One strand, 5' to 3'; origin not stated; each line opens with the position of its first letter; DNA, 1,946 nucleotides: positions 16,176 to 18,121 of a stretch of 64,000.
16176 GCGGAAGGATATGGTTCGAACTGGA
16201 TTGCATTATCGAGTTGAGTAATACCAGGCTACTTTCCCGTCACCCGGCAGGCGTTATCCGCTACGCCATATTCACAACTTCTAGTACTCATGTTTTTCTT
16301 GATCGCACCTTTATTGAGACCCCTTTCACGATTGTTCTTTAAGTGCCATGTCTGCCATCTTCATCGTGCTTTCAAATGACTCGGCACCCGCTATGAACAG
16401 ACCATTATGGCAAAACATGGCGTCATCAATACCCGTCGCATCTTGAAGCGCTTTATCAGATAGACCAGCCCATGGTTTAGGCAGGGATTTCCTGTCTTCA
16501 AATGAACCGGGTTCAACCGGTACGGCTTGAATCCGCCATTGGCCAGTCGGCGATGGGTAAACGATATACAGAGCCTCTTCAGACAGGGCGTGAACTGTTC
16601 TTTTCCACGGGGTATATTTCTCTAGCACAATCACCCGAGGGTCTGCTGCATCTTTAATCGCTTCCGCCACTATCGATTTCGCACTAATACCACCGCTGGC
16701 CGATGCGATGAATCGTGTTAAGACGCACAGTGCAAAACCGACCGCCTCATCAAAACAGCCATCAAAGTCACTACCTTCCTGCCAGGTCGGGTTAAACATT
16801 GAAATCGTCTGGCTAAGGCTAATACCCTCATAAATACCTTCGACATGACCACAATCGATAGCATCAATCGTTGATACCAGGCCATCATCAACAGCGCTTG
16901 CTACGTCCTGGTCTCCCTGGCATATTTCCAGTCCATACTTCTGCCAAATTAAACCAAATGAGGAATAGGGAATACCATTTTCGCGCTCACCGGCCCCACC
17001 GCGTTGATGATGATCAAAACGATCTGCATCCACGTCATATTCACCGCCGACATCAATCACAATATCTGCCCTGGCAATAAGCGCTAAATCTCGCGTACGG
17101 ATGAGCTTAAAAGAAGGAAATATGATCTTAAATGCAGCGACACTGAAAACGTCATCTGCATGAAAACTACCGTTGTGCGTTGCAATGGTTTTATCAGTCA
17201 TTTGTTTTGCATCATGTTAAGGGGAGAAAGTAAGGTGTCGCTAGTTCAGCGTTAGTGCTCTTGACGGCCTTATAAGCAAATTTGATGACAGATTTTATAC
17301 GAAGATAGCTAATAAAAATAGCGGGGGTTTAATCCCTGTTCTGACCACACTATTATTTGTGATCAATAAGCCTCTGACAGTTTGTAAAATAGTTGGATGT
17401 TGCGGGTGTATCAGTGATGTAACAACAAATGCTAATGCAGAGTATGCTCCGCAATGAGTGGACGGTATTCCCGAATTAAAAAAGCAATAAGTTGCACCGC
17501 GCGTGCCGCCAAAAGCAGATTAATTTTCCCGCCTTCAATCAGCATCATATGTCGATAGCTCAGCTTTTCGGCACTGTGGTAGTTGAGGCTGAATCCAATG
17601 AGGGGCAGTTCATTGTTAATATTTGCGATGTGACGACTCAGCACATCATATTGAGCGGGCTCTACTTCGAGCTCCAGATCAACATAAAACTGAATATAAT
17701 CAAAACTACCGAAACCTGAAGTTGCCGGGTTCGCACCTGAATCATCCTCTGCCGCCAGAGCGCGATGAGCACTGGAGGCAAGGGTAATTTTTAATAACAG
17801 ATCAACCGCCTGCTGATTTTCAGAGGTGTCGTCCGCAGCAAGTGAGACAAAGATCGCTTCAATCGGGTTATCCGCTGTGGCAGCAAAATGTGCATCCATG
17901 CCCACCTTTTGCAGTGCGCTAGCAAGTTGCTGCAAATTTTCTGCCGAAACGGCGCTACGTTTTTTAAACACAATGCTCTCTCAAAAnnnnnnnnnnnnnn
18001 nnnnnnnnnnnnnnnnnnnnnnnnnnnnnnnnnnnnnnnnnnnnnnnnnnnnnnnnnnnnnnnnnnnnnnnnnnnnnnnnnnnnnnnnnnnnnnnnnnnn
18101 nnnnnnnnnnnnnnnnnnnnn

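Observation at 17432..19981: Orphan two-gene module: 664-aa repeat/coiled-coil protein with two glycine-zipper hydrophobic hairpins followed by a small acidic protein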

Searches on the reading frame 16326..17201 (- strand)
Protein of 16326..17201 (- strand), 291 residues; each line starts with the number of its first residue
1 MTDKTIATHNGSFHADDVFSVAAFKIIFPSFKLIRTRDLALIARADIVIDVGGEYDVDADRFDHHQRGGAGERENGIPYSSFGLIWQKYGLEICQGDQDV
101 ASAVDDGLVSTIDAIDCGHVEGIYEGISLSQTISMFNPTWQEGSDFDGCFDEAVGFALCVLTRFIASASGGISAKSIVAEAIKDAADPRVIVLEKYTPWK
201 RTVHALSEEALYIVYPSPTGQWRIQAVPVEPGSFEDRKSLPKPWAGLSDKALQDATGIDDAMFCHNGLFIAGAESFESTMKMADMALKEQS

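Call 11: find_related_loci(query=window:16326-17201:-, collection=genome_contigs, flank=10000)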
Query window:16326-17201:- (291 aa) in genome_contigs; peptide patterns used: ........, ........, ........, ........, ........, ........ (x = any residue, [..] = any of these).
431 stretches matched a pattern; 378 encode a relative of the query (tblastn E <= 1e-3); the best 80 are kept; 80 distinct loci.
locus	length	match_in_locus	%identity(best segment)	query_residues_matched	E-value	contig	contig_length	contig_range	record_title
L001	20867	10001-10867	87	1-289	7e-172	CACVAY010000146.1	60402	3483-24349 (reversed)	MAG: uncultured Thiotrichaceae bacterium isolate HLG_WM_MAG_07 genome assembly, contig: NODE_84_length_60402_cov_54.2189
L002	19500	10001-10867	86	1-289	9e-171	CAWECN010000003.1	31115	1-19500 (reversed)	MAG: uncultured Gammaproteobacteria bacterium isolate MFD03551.bin.1.144 genome assembly, contig: contig_15210, whole ge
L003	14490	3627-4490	87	1-288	2e-170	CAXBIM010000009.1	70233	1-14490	MAG TPA_asm: uncultured Methylophaga sp. isolate ERR2762111_binner23_Refined_78 genome assembly, contig: ERZ3422204.678,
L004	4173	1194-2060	86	1-289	8e-176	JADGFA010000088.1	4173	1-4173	MAG: Gammaproteobacteria bacterium isolate OB6 NODE_4685_length_4173_cov_5.541973, whole genome shotgun sequence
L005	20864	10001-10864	87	1-288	4e-170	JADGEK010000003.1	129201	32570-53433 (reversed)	MAG: Gammaproteobacteria bacterium isolate BB34 NODE_113_length_129201_cov_15.266975, whole genome shotgun sequence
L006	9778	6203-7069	85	1-289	6e-170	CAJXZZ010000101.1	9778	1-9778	MAG TPA_asm: uncultured Gammaproteobacteria bacterium isolate SRR5242447_bin.13_MetaBAT_v2.12.1_MAG genome assembly, con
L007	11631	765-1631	85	1-289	1e-169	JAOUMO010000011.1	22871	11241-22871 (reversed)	MAG: Gammaproteobacteria bacterium isolate 8_1_July_SF_Bin40 8_1_July_SF_Bin40_scaffold_700_c1, whole genome shotgun seq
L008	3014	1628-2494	85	1-289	4e-179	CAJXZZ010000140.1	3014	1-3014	MAG TPA_asm: uncultured Gammaproteobacteria bacterium isolate SRR5242447_bin.13_MetaBAT_v2.12.1_MAG genome assembly, con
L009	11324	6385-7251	85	1-289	2e-169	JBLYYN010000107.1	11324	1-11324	MAG: Gammaproteobacteria bacterium isolate DBRS2.bin3 k97_149298, whole genome shotgun sequence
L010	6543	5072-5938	84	1-289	8e-170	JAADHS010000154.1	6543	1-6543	MAG: Gammaproteobacteria bacterium isolate M_MetaBat.201 contig-127_20944, whole genome shotgun sequence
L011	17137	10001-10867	85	1-289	8e-169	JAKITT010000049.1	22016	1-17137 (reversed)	MAG: Candidatus Polarisedimenticolaceae bacterium isolate D96SM.bin.49 NODE_1810_length_22016_cov_5.246014, whole genome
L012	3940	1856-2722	85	1-289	2e-174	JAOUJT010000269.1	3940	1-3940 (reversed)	MAG: Gammaproteobacteria bacterium isolate 8_1_Jan_SF_Bin17 8_1_Jan_SF_Bin17_scaffold_17521_c1, whole genome shotgun seq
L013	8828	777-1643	85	1-289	2e-168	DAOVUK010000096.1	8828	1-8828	MAG TPA_asm: Gammaproteobacteria bacterium isolate CSMAG_1677 CSMAG_1677_k141_1298897_length_8828_cov_25.3029, whole gen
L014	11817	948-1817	84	1-290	4e-168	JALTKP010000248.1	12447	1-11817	MAG: Gammaproteobacteria bacterium isolate S139_maxbin2_scaf2bin.214_VB S139_NODE_5107_length_12447_cov_7.207873, whole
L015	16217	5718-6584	85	1-289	9e-168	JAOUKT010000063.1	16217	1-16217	MAG: Gammaproteobacteria bacterium isolate 8_1_Jan_SF_Bin54 8_1_Jan_SF_Bin54_scaffold_1578_c1, whole genome shotgun sequ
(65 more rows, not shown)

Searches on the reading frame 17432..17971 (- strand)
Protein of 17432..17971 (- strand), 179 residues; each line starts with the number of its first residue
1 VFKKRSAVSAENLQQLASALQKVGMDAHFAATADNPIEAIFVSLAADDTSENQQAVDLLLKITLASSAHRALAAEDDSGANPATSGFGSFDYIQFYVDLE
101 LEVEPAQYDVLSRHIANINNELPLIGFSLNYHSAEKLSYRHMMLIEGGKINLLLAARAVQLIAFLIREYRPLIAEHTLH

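Call 3: search_protein_families(library=pfam, proteins=[window:17432-17971:-], max_evalue=1)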
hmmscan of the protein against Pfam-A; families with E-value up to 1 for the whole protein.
window:17432-17971:- (179 aa): 0 families

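Call 4: search_protein_families(library=ncbifam, proteins=[window:17432-17971:-], max_evalue=1)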
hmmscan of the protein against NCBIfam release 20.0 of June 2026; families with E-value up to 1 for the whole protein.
window:17432-17971:- (179 aa): 0 families

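Call 6: search_solved_structures(query=window:17432-17971:-, max_evalue=10)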
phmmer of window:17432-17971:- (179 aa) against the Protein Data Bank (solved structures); distinct sequences matched with E-value up to 10: 1.
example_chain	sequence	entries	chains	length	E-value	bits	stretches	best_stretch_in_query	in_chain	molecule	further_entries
8fre_A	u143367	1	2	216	4.5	10.7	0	13-82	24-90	RBL4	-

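Call 26: find_homologous_proteins(query=window:17432-17971:-, max_evalue=0.01)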
Query window:17432-17971:- (179 aa): 1 proteins with E <= 0.01 among 627 candidates.
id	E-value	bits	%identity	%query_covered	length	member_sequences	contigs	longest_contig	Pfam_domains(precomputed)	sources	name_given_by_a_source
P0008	5.0e-102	357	95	99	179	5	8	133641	-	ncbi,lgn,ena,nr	ncbi:MAG: hypothetical protein COB33_002365 [Thiotrichaceae bacterium]|nr:hypothetical protein [Thio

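Call 36: search_protein_families(library=pfam, alignment_id=A4, max_evalue=1)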
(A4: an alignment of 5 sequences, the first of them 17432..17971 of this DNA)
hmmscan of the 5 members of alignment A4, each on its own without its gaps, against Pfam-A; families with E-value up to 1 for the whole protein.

A. member 1, window:17432-17971:- (179 aa): 0 families

B. families by the number of members that match (of 5 scanned): 2 families
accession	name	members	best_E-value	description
PF10722.14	YbjN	2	0.0071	Putative bacterial sensory transduction regulator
PF12537.13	GPHR_N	1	0.25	The Golgi pH Regulator (GPHR) Family N-terminal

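Call 39: search_solved_structures(query=A4, max_evalue=10)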
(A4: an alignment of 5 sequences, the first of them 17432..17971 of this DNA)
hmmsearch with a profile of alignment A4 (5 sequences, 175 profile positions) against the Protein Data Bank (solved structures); distinct sequences matched with E-value up to 10: 0.

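Call 47: predict_structure(alignment_id=A3)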
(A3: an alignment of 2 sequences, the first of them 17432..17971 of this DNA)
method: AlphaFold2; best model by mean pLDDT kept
length: 179 residues; sequences in the alignment: 2
mean_pLDDT: 44.5   pTM: 0.34
mean pLDDT of the five models: 44.5, 42.3, 41.6, 41.5, 41.0
residues with pLDDT >= 90: 0; 70-90: 0; 50-70: 54; < 50: 125
segments of 3 or more residues with pLDDT < 50: 1-49, 51-53, 60-99, 135-140, 142-154, 172-179
pLDDT, mean of each block of 10 residues (from residue 1): 31 45 37 37 46 49 38 33 31 45 61 62 54 47 41 50 54 42
secondary structure, 60 per line:
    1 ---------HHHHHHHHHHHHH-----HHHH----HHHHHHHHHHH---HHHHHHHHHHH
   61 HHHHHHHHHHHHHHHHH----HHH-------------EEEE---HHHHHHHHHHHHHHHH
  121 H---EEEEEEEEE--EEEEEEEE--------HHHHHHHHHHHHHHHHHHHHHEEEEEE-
elements in order: H10-22 H28-31 H36-46 H50-77 E98-101 H105-121 E125-133 E136-143 H152-172 E173-178

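Call 75: search_protein_families(library=pfam, alignment_id=A6, max_evalue=1)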
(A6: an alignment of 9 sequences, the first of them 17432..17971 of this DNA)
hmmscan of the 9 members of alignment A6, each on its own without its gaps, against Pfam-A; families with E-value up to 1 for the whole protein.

A. member 1, window:17432-17971:- (179 aa): 0 families

B. families by the number of members that match (of 9 scanned): 6 families
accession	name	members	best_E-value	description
PF10722.14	YbjN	6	0.0012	Putative bacterial sensory transduction regulator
PF22551.1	TY-Chap1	1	0.0034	T3SS (YopN, CesT) and YbjN peptide-binding chaperone 1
PF24806.1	DUF7706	1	0.0097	Family of unknown function (DUF7706)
PF14056.11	DUF4250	1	0.14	Domain of unknown function (DUF4250)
PF14495.11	Cytochrom_C550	1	0.15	Cytochrome c-550 domain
PF12537.13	GPHR_N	1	0.25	The Golgi pH Regulator (GPHR) Family N-terminal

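Call 77: search_solved_structures(query=A6, max_evalue=10, show_alignments=2)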
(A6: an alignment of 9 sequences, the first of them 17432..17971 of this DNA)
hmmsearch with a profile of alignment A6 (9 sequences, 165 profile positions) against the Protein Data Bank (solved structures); distinct sequences matched with E-value up to 10: 1.
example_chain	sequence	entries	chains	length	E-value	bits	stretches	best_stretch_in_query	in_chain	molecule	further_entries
5e9t_A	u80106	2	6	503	0.13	15.1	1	65-146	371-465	Glycosyltransferase Gtf1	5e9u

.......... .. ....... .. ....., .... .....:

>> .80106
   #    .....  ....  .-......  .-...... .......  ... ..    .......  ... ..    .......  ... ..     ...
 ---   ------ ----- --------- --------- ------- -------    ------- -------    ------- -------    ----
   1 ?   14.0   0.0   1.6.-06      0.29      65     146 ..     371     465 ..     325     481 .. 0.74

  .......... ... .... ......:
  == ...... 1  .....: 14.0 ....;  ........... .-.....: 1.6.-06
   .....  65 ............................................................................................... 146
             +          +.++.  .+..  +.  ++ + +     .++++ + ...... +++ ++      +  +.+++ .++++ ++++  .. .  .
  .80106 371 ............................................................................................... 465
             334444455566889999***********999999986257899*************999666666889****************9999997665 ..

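Call 91: search_protein_families(library=padloc, proteins=[window:17432-17971:-], max_evalue=0.1)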
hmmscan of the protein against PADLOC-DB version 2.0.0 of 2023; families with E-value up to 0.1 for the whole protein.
window:17432-17971:- (179 aa): 0 families

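Call 92: search_protein_families(library=phrogs, proteins=[window:17432-17971:-], max_evalue=0.1)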
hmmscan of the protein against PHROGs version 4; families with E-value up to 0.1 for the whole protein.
window:17432-17971:- (179 aa): 0 families
